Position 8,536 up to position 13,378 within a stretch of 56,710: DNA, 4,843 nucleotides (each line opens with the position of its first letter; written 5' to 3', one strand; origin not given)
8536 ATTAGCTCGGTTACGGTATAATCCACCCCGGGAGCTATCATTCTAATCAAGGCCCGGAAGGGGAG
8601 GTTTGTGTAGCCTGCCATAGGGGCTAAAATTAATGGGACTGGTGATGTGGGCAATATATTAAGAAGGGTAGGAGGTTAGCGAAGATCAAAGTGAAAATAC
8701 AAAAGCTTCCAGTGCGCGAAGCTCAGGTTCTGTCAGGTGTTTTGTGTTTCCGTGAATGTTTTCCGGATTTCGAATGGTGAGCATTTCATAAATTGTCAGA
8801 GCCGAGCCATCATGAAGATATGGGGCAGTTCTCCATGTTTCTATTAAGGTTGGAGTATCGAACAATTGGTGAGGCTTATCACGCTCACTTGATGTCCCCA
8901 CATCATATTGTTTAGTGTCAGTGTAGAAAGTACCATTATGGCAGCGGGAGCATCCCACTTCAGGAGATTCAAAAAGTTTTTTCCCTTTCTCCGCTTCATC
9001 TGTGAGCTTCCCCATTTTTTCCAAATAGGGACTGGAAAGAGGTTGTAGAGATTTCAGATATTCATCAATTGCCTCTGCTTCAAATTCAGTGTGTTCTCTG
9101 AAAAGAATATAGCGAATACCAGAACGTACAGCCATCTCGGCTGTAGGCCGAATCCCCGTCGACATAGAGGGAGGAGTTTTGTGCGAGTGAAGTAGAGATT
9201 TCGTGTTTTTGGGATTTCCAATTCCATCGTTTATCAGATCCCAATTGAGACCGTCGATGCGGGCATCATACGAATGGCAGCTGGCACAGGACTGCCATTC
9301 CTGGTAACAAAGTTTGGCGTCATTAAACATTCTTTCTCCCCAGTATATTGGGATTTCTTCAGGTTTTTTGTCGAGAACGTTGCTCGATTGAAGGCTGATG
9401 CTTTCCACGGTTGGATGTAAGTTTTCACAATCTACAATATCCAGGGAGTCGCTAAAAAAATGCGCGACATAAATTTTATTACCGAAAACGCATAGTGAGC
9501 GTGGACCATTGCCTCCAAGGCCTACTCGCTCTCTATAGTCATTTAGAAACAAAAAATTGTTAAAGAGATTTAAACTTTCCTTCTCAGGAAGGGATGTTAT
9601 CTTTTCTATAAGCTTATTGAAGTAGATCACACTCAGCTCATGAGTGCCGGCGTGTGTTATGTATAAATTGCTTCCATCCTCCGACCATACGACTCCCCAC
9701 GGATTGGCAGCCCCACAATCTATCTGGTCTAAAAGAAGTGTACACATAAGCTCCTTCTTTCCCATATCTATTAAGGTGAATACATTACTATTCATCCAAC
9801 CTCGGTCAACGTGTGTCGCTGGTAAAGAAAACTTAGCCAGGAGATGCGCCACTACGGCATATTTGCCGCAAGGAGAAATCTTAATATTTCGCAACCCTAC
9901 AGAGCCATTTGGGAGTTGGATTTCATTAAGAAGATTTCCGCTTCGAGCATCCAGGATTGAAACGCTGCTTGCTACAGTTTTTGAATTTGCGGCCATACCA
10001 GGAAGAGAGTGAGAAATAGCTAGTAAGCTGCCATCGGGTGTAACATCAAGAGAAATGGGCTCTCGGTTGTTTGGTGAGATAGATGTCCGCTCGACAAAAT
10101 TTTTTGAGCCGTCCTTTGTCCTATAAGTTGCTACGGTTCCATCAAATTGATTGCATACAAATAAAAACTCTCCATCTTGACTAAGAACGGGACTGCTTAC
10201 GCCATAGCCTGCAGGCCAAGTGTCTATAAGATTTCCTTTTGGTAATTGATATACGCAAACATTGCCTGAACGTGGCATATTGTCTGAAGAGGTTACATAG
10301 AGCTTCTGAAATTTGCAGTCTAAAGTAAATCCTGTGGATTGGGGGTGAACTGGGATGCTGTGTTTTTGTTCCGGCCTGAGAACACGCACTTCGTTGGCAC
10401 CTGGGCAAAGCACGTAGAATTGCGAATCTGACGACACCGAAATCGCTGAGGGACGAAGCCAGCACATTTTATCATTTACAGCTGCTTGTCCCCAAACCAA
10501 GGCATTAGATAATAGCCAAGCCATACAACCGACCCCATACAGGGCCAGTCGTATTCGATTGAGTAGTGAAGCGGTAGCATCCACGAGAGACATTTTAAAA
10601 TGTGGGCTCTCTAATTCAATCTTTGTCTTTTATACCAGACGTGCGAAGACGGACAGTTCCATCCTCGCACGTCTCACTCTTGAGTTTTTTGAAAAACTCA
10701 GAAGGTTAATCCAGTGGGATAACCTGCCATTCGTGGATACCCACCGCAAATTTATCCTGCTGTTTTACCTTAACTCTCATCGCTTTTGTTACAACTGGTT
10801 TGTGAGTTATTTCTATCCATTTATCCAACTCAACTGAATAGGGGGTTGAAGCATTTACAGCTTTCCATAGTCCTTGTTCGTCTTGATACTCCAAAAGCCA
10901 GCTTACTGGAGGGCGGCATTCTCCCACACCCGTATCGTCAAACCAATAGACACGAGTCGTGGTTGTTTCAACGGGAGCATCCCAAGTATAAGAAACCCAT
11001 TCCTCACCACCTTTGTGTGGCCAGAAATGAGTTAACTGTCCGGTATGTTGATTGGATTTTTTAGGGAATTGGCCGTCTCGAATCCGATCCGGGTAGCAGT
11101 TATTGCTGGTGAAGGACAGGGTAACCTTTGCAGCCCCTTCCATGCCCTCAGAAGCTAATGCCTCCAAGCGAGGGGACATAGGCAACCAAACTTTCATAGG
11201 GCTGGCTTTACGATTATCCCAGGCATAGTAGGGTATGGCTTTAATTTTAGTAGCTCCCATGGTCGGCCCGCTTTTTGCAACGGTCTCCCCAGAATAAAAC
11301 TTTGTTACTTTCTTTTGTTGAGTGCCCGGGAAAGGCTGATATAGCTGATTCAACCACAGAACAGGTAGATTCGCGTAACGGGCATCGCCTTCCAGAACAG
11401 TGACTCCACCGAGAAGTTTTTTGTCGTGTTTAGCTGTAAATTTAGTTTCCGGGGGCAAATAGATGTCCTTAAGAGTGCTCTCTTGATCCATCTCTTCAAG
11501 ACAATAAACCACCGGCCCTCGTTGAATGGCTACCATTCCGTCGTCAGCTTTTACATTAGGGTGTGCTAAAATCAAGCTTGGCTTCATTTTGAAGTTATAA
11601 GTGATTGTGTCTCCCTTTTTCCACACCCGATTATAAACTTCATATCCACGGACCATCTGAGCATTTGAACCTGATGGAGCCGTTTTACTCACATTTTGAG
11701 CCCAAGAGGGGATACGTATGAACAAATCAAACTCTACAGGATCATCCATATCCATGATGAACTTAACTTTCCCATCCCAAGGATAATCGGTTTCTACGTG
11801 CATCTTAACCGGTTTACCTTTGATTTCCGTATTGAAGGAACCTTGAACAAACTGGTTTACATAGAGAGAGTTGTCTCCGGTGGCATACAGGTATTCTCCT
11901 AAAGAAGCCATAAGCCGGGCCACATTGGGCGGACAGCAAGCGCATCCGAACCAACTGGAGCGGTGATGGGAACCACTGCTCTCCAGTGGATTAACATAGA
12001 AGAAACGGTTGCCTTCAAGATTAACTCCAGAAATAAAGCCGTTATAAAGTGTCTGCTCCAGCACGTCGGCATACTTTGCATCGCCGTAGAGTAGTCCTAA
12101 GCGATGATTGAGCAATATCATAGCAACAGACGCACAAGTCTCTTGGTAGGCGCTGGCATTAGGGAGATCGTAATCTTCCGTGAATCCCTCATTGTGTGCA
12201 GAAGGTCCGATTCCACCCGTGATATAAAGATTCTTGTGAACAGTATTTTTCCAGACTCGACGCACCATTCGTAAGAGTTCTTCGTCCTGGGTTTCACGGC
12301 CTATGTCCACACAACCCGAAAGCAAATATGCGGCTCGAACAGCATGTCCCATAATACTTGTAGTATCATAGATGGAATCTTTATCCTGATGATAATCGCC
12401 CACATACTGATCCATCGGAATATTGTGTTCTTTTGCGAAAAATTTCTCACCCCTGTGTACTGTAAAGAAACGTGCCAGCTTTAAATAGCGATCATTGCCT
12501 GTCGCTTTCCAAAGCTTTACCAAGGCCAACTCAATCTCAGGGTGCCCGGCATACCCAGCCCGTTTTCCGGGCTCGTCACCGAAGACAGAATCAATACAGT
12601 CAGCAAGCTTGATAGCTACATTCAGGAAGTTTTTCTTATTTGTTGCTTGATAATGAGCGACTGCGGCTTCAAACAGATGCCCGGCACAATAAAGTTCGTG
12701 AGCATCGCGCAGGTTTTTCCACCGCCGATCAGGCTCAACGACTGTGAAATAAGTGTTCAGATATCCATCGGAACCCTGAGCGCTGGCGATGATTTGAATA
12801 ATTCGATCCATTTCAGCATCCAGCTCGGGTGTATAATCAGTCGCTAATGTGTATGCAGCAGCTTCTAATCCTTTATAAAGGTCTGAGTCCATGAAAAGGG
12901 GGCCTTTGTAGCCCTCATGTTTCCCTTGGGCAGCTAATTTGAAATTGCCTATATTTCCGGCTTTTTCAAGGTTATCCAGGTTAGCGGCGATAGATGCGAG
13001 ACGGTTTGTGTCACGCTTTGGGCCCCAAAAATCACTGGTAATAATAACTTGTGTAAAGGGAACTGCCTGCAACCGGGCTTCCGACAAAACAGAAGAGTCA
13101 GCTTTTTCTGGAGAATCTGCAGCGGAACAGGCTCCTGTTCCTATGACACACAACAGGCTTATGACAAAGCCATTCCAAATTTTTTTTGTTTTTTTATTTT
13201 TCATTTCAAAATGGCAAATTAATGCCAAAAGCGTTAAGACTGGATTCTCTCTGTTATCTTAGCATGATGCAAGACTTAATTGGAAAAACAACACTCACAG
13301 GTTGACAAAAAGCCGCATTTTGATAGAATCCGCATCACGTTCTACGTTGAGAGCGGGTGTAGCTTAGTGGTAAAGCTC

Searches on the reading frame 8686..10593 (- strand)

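Call 51: search_protein_families(library=pfam, proteins=[window:8686-10593:-], max_evalue=0.0001)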
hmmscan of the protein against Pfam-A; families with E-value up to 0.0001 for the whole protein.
window:8686-10593:- (635 aa): 3 families
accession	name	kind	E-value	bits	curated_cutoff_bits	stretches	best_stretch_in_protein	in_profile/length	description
PF03150.19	CCP_MauG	-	1.8e-08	35.6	25.6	0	418-468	6-57/149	Di-haem cytochrome c peroxidase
PF21419.2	RoxA-like_Cyt-c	-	2.7e-05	24.1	26.7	1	581-606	5-30/39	RoxA-like, cytochrome c-like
PF10282.15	Lactonase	-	5.4e-05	23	21.7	0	136-195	250-309/344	Lactonase, 7-bladed beta-propeller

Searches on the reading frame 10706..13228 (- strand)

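Call 52: search_protein_families(library=pfam, proteins=[window:10706-13228:-], max_evalue=0.0001)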
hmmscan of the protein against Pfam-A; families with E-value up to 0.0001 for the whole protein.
window:10706-13228:- (840 aa): 3 families
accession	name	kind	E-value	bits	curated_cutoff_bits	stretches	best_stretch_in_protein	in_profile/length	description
PF07944.18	Beta-AFase-like_GH127_cat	-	2.3e-106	356.4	24.9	1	61-445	2-376/376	Beta-L-arabinofuranosidase, GH127 catalytic domain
PF20737.2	Glyco_hydro127C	-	2.6e-26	91.6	23.7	1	551-683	2-71/71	Glycoside hydrolase family 127 C-terminal domain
PF20736.2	Glyco_hydro127M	-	2.6e-17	63.2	24.2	1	455-548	2-95/95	Beta-L-arabinofuranosidase, GH127 middle domain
